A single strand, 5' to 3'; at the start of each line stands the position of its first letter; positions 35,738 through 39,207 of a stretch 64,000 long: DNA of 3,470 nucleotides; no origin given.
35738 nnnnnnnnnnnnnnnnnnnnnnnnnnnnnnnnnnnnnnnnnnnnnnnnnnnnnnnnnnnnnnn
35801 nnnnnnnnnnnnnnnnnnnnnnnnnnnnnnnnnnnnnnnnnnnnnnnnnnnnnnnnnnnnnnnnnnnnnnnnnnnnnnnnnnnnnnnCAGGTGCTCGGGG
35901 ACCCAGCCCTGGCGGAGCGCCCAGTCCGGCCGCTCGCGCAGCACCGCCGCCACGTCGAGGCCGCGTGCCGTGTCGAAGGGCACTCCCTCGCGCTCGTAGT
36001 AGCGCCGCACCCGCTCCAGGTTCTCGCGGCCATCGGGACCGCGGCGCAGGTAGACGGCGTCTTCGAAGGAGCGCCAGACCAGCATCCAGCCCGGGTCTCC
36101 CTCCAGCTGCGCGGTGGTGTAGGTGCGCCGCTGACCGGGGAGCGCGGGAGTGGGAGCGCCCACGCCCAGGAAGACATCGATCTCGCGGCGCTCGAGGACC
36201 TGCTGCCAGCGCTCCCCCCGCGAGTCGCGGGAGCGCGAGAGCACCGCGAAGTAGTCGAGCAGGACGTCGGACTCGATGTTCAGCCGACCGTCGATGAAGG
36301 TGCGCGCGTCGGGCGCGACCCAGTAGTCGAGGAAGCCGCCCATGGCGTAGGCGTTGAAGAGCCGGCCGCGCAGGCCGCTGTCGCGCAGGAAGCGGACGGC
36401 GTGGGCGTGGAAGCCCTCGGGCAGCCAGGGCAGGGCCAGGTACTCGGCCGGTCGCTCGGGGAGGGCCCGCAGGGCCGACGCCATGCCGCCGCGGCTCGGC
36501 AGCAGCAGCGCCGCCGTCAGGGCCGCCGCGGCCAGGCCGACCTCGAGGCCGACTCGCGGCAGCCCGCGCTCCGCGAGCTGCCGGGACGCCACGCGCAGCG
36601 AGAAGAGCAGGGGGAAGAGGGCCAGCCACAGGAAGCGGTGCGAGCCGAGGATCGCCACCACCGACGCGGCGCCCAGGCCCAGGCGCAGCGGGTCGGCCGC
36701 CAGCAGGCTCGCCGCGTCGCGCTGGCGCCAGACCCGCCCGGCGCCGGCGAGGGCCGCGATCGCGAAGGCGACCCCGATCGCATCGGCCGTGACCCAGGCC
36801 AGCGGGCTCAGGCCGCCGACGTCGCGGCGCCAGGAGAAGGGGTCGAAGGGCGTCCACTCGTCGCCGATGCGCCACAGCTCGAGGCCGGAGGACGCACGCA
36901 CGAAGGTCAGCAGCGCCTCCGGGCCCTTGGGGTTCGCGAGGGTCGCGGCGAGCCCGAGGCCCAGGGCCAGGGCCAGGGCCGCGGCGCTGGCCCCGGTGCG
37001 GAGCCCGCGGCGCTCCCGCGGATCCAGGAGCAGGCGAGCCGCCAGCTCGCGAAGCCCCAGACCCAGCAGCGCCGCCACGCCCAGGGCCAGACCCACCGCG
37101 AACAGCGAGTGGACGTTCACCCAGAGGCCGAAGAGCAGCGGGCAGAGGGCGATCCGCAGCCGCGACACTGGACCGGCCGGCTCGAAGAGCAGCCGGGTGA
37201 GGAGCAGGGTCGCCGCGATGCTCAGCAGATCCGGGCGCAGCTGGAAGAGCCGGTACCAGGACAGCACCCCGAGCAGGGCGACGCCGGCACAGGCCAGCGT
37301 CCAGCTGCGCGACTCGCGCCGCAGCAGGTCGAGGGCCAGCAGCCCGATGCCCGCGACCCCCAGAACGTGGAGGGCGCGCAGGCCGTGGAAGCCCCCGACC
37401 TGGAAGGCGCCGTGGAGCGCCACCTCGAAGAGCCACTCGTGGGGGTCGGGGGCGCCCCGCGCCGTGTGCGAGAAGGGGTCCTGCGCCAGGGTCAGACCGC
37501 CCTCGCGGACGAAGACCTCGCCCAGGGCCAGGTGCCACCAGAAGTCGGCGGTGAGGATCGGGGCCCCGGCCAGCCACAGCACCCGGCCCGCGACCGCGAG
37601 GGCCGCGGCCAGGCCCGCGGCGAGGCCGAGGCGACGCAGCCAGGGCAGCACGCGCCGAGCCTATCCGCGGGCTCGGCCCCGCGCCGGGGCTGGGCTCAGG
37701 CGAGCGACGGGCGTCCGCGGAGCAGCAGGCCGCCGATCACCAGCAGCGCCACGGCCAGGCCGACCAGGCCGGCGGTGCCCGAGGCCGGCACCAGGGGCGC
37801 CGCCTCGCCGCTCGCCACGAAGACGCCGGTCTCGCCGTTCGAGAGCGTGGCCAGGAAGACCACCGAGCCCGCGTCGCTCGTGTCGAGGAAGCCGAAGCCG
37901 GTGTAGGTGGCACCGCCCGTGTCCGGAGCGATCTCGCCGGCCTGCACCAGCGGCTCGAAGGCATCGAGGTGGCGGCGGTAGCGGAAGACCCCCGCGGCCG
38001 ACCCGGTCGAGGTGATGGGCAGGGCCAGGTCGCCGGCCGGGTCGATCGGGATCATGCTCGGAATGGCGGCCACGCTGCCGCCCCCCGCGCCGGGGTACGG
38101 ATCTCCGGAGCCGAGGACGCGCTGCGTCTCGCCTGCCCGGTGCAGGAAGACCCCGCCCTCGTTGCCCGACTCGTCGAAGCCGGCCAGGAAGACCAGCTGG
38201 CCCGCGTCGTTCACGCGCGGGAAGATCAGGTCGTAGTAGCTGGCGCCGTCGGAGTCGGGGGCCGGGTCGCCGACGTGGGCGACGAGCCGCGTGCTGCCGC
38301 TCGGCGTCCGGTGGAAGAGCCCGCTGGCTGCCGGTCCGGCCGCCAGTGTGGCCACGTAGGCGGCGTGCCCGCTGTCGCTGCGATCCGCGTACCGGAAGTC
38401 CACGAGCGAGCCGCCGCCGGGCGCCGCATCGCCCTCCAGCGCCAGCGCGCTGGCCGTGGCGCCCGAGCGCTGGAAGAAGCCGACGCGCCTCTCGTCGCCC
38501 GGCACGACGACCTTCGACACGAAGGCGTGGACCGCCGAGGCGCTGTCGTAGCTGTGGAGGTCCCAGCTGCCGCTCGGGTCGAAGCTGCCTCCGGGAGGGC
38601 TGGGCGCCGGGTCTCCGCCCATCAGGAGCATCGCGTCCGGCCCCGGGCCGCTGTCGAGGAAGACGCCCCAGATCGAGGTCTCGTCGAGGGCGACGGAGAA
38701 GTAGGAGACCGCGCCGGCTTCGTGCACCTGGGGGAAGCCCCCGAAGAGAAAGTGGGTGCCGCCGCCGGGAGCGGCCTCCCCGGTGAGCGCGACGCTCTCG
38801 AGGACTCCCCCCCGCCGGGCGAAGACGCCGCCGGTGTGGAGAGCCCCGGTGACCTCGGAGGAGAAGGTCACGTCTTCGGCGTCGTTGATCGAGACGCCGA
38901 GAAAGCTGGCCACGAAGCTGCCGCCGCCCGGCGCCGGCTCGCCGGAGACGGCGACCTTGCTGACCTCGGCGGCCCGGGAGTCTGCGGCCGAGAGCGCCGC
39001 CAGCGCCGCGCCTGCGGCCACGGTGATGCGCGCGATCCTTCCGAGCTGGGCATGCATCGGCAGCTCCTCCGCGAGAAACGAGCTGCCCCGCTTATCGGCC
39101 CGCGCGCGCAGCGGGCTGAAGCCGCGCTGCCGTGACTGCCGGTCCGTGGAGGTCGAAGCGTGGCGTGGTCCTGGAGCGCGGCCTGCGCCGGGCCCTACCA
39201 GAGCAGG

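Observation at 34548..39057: Two PEP-CTERM-type secreted proteins bracketing a 747-aa membrane-TPR protein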

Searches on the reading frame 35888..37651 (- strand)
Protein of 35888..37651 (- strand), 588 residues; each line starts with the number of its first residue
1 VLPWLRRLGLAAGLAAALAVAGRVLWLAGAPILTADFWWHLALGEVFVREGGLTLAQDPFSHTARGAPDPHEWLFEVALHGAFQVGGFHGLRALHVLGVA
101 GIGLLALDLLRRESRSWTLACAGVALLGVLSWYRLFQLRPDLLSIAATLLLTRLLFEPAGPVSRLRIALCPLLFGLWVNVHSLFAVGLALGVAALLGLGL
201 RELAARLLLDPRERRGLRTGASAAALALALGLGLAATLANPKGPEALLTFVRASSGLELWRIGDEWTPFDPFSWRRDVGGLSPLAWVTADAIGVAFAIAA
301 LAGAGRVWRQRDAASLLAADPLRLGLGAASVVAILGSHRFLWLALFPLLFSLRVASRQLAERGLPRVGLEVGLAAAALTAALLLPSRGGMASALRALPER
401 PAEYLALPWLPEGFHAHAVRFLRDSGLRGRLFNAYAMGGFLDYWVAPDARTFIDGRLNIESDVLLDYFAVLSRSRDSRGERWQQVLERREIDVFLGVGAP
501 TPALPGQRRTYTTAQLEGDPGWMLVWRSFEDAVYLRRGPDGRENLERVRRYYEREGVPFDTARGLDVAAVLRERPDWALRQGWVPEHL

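Call 48: search_solved_structures(query=A2, max_evalue=10, show_alignments=3)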
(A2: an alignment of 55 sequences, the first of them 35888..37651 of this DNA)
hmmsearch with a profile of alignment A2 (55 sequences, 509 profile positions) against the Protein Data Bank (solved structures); distinct sequences matched with E-value up to 10: 3.
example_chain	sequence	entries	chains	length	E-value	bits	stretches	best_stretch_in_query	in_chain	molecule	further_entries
8qag_A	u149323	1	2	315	0.16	13.6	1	336-405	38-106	sc-CC-6-95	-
2zel_A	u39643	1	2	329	0.91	11.1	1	360-419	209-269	Glutaminyl-peptide cyclotransferase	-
7rtw_A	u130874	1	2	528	4.2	9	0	76-134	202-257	Protein tweety homolog 3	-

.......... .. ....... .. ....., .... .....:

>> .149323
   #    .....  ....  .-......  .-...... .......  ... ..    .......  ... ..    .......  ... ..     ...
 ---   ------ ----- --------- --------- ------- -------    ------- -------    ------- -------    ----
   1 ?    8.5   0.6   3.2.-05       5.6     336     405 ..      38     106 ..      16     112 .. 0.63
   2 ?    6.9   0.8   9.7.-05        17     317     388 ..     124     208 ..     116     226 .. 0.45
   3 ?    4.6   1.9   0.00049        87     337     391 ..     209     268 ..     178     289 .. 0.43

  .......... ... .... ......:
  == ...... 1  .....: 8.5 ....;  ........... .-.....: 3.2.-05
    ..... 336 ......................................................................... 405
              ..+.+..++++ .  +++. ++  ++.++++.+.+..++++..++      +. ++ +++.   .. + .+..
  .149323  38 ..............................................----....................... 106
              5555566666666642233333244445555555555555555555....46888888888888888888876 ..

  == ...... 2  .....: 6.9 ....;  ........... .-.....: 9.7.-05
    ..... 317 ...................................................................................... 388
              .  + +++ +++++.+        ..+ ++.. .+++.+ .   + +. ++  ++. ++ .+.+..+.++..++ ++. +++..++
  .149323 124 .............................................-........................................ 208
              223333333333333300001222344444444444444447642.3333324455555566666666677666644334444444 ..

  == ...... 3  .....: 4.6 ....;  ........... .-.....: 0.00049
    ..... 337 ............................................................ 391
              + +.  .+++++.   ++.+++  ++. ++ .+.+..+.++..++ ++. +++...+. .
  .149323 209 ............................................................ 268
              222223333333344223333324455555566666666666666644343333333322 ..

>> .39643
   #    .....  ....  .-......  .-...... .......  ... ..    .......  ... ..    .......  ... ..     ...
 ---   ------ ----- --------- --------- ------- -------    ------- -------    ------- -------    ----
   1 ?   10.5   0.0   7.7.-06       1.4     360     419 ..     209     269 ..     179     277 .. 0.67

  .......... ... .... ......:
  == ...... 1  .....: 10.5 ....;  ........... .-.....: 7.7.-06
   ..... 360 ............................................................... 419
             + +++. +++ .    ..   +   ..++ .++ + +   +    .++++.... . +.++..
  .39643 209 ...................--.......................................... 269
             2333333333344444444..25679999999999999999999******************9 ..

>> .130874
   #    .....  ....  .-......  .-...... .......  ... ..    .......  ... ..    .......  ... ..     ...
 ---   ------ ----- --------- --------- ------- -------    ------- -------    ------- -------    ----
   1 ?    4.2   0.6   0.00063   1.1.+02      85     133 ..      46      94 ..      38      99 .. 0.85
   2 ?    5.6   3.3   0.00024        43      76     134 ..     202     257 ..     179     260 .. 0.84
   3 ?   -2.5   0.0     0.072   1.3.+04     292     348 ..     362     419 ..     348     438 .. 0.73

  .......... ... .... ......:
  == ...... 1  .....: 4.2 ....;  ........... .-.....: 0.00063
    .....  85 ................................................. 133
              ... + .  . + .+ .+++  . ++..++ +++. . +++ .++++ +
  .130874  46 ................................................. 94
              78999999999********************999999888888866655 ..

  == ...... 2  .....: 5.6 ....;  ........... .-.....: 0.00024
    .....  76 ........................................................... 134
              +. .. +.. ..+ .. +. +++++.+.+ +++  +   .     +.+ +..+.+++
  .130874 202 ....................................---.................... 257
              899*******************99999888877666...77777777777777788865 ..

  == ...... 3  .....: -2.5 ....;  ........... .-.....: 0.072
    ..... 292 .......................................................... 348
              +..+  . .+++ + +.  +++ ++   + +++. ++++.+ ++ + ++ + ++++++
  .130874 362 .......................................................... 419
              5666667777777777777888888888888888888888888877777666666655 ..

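Call 81: search_protein_representatives(protein=window:35888-37651:-)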
Query: 588 residues. Proteins with E-value up to 0.001 (for the whole library): 6102; up to 1e-10: 1396; up to 1e-30: 197. The best 150 are listed.
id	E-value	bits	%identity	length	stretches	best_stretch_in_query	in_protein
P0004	1.8e-157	542.2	53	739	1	6-585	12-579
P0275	2.0e-144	499.2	48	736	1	8-586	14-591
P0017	9.6e-131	454.0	49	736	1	9-585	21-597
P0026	1.4e-127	443.5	45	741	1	14-585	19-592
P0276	2.2e-126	439.6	45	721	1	12-587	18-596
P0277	5.8e-126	438.2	47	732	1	13-585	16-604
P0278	7.0e-125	434.6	45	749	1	10-586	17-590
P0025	2.0e-124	433.1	50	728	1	11-585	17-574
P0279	1.1e-122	427.3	46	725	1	10-585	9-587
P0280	1.2e-119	417.3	46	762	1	14-587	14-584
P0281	2.5e-119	416.2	45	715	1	9-585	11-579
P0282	1.5e-118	413.7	45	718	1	4-586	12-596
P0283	1.4e-116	407.2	47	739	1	14-581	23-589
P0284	2.7e-116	406.2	43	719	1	15-586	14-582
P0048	1.3e-115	404.0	42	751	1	10-587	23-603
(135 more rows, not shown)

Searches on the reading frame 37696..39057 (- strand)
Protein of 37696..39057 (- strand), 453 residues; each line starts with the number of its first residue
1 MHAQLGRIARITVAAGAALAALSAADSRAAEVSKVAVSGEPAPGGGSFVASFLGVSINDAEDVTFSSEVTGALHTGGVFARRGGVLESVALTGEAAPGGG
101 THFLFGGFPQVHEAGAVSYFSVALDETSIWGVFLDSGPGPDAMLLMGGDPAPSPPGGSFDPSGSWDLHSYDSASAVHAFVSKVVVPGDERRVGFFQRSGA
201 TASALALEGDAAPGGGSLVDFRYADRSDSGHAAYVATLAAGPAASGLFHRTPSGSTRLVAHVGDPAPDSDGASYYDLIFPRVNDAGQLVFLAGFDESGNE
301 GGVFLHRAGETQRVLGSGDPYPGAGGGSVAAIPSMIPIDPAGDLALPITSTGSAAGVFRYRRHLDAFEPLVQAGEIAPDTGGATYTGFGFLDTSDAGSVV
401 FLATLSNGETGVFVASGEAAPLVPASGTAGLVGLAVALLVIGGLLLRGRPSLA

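Call 4: search_protein_families(library=pfam, proteins=[window:37696-39057:-], max_evalue=1)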
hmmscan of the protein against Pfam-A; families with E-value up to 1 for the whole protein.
window:37696-39057:- (453 aa): 1 family
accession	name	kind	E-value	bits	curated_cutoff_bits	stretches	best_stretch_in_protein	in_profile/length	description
PF24251.1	DUF7453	-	1.5e-37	130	26.2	2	23-326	25-340/460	Family of unknown function (DUF7453)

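Call 5: search_protein_families(library=ncbifam, proteins=[window:37696-39057:-], max_evalue=1)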
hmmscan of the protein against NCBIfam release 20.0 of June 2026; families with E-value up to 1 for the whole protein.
window:37696-39057:- (453 aa): 1 family
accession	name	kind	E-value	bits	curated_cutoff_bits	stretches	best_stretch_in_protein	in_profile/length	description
TIGR05002.1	NxxGxxAF_repeat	domain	1.3e-21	76.3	50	3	51-99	3-56/57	choice-of-anchor tandem repeat NxxGxxAF-containing protein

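Call 31: find_homologous_proteins(query=window:37696-39057:-)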
Query window:37696-39057:- (453 aa): 313 proteins with E <= 0.001 among 8000 candidates; the best 120 are listed.
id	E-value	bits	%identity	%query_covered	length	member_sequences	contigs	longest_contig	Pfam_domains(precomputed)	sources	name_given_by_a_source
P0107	4.4e-284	960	100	100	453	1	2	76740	PF24251.2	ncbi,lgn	-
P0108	6.8e-48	182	37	94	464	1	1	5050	PF24251.2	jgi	jgi:hypothetical protein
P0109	6.7e-47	179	38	90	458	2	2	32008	PF24251.2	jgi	jgi:hypothetical protein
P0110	2.1e-45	174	36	92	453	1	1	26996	PF24251.2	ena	-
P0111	3.9e-40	156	33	65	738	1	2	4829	PF24251.2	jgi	jgi:hypothetical protein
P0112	4.6e-39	153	31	85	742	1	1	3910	PF24251.2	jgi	jgi:hypothetical protein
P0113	1.1e-36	145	27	91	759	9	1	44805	PF24251.2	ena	-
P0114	1.1e-36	145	30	65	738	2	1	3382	PF24251.2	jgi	-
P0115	7.8e-36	142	31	85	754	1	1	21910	PF24251.2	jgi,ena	-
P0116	2.7e-34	137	34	87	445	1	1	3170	PF24251.2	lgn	-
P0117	5.8e-34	136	33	85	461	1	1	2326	PF24251.2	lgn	-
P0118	1.4e-33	135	32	92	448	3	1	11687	PF24251.2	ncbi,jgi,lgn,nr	ncbi:MAG TPA: choice-of-anchor tandem repeat NxxGxxAF-containing protein [Myxococcota bacterium]|nr:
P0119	2.7e-33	134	33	92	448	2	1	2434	PF24251.2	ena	-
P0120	2.6e-32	130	29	85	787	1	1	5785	PF24251.2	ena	-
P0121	4.7e-32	130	35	74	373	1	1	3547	PF24251.2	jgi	jgi:hypothetical protein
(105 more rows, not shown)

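Call 52: find_encoding_contigs(protein=P0109, flank=6000, max_places=2)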
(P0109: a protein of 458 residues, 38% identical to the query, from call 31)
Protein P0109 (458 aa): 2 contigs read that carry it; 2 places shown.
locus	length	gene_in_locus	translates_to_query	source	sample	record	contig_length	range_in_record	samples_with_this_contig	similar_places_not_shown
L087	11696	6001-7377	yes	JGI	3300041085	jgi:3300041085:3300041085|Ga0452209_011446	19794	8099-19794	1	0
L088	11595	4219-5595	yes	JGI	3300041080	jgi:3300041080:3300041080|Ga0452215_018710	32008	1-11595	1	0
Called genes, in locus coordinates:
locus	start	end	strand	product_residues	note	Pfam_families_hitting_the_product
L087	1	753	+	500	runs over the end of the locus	PF14691:Fer4_20, PF07992:Pyr_redox_2, PF13450:NAD_binding_8, PF13738:Pyr_redox_3 (faint), PF00070:Pyr_redox (weak)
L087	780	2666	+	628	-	PF01558:POR, PF01855:POR_N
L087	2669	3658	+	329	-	PF02775:TPP_enzyme_C, PF12367:PFO_beta_C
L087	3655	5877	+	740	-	PF13370:Fer4_13 (faint)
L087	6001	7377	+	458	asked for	PF24251:DUF7453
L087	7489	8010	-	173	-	PF20461:DUF6714 (weak)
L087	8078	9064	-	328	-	PF01975:SurE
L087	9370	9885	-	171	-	PF00027:cNMP_binding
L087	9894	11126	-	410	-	PF02812:ELFV_dehydrog_N, PF00208:ELFV_dehydrog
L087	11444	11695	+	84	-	?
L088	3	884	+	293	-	?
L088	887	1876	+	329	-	PF02775:TPP_enzyme_C, PF12367:PFO_beta_C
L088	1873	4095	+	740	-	PF13370:Fer4_13 (faint)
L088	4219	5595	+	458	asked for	PF24251:DUF7453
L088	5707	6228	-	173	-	PF20461:DUF6714 (weak)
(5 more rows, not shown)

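Call 53: find_encoding_contigs(protein=P0110, flank=6000, max_places=2)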
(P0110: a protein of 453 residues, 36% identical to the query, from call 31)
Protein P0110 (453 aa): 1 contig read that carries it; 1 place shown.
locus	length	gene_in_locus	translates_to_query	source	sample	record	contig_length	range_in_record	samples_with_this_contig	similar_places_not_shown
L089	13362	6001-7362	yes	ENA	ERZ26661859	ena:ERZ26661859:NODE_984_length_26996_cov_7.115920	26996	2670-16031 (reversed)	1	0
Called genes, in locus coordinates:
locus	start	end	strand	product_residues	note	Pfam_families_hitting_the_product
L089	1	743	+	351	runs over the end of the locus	PF00108:Thiolase_N (weak), PF22691:Thiolase_C_1 (faint)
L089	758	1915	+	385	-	PF22691:Thiolase_C_1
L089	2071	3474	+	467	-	PF03062:MBOAT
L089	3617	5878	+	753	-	PF12228:DUF3604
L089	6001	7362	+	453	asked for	PF24251:DUF7453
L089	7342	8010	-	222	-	PF03061:4HBT (weak)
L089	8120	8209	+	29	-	-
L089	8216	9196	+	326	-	PF02633:Creatininase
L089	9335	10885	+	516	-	PF00501:AMP-binding, PF13193:AMP-binding_C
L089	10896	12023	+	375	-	PF02771:Acyl-CoA_dh_N, PF02770:Acyl-CoA_dh_M, PF00441:Acyl-CoA_dh_1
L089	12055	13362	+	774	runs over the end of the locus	-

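Call 71: predict_structure(alignment_id=A4)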
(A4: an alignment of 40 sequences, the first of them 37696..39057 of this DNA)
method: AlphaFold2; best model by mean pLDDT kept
length: 453 residues; sequences in the alignment: 40
mean_pLDDT: 91.0   pTM: 0.86
mean pLDDT of the five models: 91.0, 90.2, 90.2, 89.9, 89.8
residues with pLDDT >= 90: 340; 70-90: 87; 50-70: 23; < 50: 3
segments of 3 or more residues with pLDDT < 50: none
pLDDT, mean of each block of 10 residues (from residue 1): 72 79 64 97 96 95 97 93 97 94 93 95 89 92 94 93 87 90 89 94 96 96 95 97 96 98 95 96 97 86 97 96 89 93 96 92 94 96 97 96 98 84 57 85 85 58
secondary structure, 60 per line:
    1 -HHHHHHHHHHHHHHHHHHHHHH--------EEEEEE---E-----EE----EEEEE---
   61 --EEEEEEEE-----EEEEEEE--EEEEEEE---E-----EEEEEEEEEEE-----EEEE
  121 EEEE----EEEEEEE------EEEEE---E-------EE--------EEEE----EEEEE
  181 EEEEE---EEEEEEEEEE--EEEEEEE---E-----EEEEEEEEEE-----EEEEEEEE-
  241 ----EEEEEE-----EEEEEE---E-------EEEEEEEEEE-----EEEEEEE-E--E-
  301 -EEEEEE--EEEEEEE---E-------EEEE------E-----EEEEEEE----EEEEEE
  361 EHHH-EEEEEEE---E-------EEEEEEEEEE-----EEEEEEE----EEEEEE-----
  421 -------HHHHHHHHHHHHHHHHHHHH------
elements in order: H2-23 E32-37 E53-57 E63-70 E76-82 E85-91 E101-111 E117-124 E129-135 E142-146 E168-171 E176-185 E189-198 E201-207 E217-226 E232-239 E245-250 E256-261 E273-282 E288-294 E302-307 E310-316 E328-331 E344-350 E355-361 E366-372 E384-393 E399-405 E410-415 H428-447

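Call 74: fold_search(model_id=the predicted structure, library=pdb)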
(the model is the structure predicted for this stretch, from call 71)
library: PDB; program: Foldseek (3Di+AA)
matches with E <= 10: 786; with E <= 0.001: 255
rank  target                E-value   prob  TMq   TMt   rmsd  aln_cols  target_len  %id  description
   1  5jrl_D                1.8e-07  1.00  0.31  0.23  12.7       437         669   11  Crystal Structure of the Sphingopyxin I Lasso Peptide Isopeptidase SpI-IsoP (Native) (released 2016-09-14)
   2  6gxs_A                7.2e-07  1.00  0.45  0.53   7.5       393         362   11  Crystal structure of CV39L lectin from Chromobacterium violaceum at 1.8 A resolution (released 2019-12-04)
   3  7c72_A                1.1e-06  1.00  0.45  0.33  10.0       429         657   15  Structure of a mycobacterium tuberculosis puromycin-hydrolyzing peptidase (released 2021-03-24)
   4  6gxs_D                1.1e-06  1.00  0.46  0.55   7.0       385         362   12  Crystal structure of CV39L lectin from Chromobacterium violaceum at 1.8 A resolution (released 2019-12-04)
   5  8qcb_D                1.6e-06  1.00  0.38  0.44  10.5       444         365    9  CryoEM structure of a S. Cerevisiae Ski2387 complex in the open state (released 2023-11-08)
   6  8q83_B                1.9e-06  1.00  0.39  0.49   8.6       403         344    9  Photorhabdus laumondii lectin PLL5 in complex with alpha-methyl-fucoside (released 2025-03-05)
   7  8q83_A                1.9e-06  1.00  0.40  0.49   8.9       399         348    9  Photorhabdus laumondii lectin PLL5 in complex with alpha-methyl-fucoside (released 2025-03-05)
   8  8e05_A                1.9e-06  1.00  0.38  0.13   8.7       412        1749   11  Structure of dimeric LRRK1 (released 2023-08-30)
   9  7c72_B                2.4e-06  1.00  0.44  0.32   7.0       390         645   13  Structure of a mycobacterium tuberculosis puromycin-hydrolyzing peptidase (released 2021-03-24)
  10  6rek                  2.6e-06  1.00  0.33  0.53   9.4       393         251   12  Crystal structure of Pizza6-SH with Cu2+ (released 2019-07-31)
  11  6rfz                  2.6e-06  1.00  0.40  0.49   8.3       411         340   11  Photorhabdus laumondii lectin PLL2 in complex with D-glucose (released 2020-07-01)
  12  6rgg_B                2.9e-06  1.00  0.36  0.45   7.3       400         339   11  Photorhabdus laumondii lectin PLL2 in complex with O-methylated PGL-1-derived disaccharide (released 2020-07-01)
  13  9kzc_B                3.6e-06  1.00  0.39  0.49   8.8       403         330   10  Cryo-EM structure of the LGI1 LRR-LGI1 EPTP-ADAM22 ECD complex (released 2025-06-25)
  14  3azo_A                3.8e-06  1.00  0.47  0.34   6.6       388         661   13  Crystal structure of puromycin hydrolase (released 2011-07-27)
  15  3azp_A                3.8e-06  1.00  0.46  0.34   6.8       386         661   14  Crystal structure of puromycin hydrolase S511A mutant (released 2011-07-27)
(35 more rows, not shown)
